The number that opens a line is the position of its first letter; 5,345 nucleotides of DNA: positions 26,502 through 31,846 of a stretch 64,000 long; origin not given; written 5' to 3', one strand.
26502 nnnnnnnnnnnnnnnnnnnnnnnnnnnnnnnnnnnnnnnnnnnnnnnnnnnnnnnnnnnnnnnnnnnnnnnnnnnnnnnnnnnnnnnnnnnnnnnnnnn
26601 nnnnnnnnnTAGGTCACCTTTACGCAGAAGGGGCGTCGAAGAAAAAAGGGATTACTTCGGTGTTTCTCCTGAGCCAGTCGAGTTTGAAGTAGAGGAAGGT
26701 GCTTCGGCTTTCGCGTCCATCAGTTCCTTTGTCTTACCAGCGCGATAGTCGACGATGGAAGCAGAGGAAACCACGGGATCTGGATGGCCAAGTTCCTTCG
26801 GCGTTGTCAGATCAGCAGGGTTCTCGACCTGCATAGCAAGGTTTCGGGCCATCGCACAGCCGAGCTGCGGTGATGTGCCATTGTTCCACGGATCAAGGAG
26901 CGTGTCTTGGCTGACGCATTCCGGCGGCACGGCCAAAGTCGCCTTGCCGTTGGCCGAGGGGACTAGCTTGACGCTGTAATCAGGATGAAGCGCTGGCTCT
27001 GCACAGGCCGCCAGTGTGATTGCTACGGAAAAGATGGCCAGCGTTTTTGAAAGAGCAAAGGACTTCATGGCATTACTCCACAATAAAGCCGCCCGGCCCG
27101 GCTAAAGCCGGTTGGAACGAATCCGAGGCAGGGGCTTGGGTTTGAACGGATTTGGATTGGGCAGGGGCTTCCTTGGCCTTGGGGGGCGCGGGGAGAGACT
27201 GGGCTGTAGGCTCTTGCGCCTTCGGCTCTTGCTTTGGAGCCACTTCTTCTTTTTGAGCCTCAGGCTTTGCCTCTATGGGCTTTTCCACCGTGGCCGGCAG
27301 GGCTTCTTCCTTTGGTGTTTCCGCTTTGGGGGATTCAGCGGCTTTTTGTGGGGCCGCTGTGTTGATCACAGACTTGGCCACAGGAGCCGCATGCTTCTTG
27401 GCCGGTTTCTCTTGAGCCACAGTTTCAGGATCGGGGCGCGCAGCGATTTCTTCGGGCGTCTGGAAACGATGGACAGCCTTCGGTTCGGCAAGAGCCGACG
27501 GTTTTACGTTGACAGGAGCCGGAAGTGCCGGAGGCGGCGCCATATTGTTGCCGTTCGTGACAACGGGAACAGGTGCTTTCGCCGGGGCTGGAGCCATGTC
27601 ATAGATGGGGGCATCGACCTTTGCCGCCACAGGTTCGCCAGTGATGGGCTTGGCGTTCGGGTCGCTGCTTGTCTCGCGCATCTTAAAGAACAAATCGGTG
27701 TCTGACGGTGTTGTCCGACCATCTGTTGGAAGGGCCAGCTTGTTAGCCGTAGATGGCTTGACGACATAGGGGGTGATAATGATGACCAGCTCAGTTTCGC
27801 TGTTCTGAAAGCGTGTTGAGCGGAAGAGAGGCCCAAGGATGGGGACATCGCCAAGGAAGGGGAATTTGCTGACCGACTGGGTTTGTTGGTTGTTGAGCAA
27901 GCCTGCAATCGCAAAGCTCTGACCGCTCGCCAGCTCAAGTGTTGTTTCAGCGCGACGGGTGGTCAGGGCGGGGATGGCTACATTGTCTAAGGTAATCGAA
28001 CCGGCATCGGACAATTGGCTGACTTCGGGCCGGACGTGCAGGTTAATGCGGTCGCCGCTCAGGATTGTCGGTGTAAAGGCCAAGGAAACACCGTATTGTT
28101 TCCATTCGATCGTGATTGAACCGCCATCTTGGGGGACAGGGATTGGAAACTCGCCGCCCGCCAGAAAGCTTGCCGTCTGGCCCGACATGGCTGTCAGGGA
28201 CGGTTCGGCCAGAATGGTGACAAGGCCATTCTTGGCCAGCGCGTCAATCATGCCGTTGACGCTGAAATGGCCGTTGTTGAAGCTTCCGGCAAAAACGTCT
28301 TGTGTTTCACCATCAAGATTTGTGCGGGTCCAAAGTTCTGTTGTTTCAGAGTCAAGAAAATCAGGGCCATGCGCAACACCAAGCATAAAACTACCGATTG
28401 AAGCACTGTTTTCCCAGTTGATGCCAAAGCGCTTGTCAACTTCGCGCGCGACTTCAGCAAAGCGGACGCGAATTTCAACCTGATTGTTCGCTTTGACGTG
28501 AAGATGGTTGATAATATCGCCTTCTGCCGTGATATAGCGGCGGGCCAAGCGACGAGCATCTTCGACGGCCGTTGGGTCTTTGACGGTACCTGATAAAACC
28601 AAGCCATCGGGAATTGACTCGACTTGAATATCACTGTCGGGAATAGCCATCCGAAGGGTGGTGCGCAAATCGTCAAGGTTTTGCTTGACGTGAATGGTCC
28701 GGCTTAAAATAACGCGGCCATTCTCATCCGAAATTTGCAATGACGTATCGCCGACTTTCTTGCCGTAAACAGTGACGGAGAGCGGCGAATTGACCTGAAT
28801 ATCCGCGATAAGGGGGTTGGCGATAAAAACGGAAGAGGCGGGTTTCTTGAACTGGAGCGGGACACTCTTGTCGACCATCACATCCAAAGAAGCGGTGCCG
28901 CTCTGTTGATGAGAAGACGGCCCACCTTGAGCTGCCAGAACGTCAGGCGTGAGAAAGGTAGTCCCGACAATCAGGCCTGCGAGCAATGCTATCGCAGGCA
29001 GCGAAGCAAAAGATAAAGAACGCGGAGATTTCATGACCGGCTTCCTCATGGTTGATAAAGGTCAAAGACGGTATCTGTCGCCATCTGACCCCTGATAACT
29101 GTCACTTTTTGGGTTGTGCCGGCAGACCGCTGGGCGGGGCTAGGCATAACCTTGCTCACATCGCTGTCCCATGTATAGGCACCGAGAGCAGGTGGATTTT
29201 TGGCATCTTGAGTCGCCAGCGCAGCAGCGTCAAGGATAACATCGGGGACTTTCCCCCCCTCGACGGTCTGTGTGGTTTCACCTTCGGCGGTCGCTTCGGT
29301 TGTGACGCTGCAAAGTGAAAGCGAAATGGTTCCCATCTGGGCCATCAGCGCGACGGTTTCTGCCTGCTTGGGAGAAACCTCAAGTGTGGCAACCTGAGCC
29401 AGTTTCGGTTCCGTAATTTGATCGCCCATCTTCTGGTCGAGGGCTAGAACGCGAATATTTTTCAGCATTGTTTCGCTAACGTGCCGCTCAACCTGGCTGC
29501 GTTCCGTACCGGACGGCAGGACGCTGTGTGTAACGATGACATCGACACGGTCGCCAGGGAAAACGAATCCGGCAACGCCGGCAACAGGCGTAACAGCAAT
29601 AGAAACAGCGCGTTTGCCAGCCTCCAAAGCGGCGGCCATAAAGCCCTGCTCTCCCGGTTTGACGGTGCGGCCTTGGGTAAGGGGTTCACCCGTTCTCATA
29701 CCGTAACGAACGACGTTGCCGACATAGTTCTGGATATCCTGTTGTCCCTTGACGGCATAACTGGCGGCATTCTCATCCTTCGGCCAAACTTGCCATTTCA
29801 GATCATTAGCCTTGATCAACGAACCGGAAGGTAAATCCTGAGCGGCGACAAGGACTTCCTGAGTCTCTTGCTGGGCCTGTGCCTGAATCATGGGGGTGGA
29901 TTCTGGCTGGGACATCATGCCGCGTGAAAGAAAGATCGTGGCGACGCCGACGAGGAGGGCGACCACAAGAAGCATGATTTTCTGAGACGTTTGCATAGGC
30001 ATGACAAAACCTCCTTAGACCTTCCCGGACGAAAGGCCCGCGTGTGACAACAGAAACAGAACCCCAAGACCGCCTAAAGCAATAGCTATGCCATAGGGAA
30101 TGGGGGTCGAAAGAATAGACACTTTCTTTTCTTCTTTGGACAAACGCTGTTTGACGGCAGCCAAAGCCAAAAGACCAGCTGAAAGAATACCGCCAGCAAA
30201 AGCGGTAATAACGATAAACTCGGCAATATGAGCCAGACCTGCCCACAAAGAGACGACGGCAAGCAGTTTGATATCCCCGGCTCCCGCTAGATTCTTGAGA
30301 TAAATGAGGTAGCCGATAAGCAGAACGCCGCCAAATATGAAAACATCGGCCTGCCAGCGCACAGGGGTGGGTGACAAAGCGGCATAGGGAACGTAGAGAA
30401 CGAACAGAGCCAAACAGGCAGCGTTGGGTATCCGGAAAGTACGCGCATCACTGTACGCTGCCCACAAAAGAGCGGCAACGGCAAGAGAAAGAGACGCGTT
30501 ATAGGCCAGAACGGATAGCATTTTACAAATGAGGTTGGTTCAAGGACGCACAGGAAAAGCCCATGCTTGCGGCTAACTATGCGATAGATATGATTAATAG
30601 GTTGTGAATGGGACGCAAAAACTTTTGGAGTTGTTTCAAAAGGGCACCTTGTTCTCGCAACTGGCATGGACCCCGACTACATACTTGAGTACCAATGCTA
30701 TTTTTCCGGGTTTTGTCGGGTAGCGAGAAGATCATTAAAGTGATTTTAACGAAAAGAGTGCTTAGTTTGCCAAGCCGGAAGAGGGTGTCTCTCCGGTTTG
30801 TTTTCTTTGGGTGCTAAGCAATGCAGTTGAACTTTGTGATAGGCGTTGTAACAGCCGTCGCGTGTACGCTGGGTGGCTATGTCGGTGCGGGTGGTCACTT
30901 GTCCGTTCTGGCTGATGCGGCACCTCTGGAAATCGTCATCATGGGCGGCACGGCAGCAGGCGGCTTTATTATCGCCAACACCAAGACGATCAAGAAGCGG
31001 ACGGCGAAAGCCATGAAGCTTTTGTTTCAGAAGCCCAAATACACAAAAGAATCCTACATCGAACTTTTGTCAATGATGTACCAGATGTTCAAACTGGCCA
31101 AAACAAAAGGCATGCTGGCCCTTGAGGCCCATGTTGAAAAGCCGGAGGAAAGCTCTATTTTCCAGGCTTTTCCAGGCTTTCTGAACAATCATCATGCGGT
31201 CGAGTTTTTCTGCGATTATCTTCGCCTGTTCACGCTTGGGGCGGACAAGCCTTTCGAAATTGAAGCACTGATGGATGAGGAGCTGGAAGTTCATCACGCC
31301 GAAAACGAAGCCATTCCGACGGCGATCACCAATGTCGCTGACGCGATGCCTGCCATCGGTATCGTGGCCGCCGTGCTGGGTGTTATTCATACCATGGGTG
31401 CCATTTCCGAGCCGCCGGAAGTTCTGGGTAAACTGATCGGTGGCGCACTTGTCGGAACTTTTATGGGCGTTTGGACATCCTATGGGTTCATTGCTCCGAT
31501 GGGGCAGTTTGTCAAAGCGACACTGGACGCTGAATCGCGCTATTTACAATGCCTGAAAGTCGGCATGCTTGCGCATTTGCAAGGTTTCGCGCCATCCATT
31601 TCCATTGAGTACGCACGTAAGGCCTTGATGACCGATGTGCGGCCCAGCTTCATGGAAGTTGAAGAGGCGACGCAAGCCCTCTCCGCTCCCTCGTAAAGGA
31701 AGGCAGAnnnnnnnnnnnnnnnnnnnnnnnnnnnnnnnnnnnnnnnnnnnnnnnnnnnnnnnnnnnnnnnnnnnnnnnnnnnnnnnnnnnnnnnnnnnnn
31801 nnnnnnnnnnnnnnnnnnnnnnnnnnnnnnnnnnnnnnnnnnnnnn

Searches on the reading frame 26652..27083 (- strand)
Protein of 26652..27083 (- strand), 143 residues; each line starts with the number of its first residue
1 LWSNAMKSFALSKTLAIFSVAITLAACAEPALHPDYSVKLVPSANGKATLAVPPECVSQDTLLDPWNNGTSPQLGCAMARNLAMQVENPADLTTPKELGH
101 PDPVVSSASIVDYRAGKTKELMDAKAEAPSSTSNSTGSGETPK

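Call 6: search_protein_families(library=pfam, proteins=[window:26652-27083:-], max_evalue=0.001)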
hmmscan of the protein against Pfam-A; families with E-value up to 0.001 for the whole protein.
window:26652-27083:- (143 aa): 1 family
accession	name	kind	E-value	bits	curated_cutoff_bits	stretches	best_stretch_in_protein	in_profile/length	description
PF09476.15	Pilus_CpaD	-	1.9e-13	51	31.1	1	50-114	134-199/200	Pilus biogenesis CpaD protein (pilus_cpaD)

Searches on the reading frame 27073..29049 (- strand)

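Call 6: search_protein_families(library=pfam, proteins=[window:27073-29049:-], max_evalue=0.001)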
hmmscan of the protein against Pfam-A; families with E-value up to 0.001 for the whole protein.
window:27073-29049:- (658 aa): 3 families
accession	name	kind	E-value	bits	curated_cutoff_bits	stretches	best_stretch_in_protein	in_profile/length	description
PF00263.26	Secretin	-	3.3e-46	157.4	27.5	1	270-431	1-169/169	Bacterial type II and III secretion system protein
PF13629.12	T2SS-T3SS_pil_N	-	2.3e-18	66.1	23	1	53-121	3-71/72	Pilus formation protein N terminal region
PF04972.22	BON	-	2.2e-06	28.3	27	1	126-186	3-68/69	BON domain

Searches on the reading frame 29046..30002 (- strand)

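Call 6: search_protein_families(library=pfam, proteins=[window:29046-30002:-], max_evalue=0.001)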
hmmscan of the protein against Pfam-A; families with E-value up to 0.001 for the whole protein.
window:29046-30002:- (318 aa): 3 families
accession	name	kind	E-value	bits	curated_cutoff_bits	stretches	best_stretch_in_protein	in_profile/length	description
PF16976.10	RcpC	-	1.4e-31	109.2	28.8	1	120-230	1-113/114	Flp pilus assembly protein RcpC/CpaB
PF08666.17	SAF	-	1e-08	36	21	1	49-111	2-60/63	SAF domain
PF13144.11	ChapFlgA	-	0.00021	21.8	23.8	0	49-112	2-59/122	Chaperone for flagella basal body P-ring formation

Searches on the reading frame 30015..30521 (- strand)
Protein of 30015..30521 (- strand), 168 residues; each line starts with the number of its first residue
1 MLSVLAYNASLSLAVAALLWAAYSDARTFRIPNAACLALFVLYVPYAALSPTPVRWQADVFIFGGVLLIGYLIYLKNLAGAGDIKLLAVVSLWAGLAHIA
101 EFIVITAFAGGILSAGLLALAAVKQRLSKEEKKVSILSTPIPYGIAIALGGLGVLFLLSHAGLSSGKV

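Call 6: search_protein_families(library=pfam, proteins=[window:30015-30521:-], max_evalue=0.001)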
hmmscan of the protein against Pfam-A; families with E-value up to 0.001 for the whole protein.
window:30015-30521:- (168 aa): 1 family
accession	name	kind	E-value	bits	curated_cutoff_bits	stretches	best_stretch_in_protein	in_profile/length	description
PF01478.23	Peptidase_A24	-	2.3e-17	63.8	26.5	1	14-114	3-103/104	Type IV leader peptidase family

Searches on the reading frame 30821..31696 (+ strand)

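Call 6: search_protein_families(library=pfam, proteins=[window:30821-31696:+], max_evalue=0.001)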
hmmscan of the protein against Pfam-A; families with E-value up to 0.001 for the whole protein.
window:30821-31696:+ (291 aa): 2 families
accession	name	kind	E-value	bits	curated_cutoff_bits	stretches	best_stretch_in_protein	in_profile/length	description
PF20560.3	MotA_N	-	7e-26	90.7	27.3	1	6-97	1-91/91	Motility protein A N-terminal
PF01618.21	MotA_ExbB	-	4.8e-12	46.2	22.9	1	141-242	21-125/127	MotA/TolQ/ExbB proton channel family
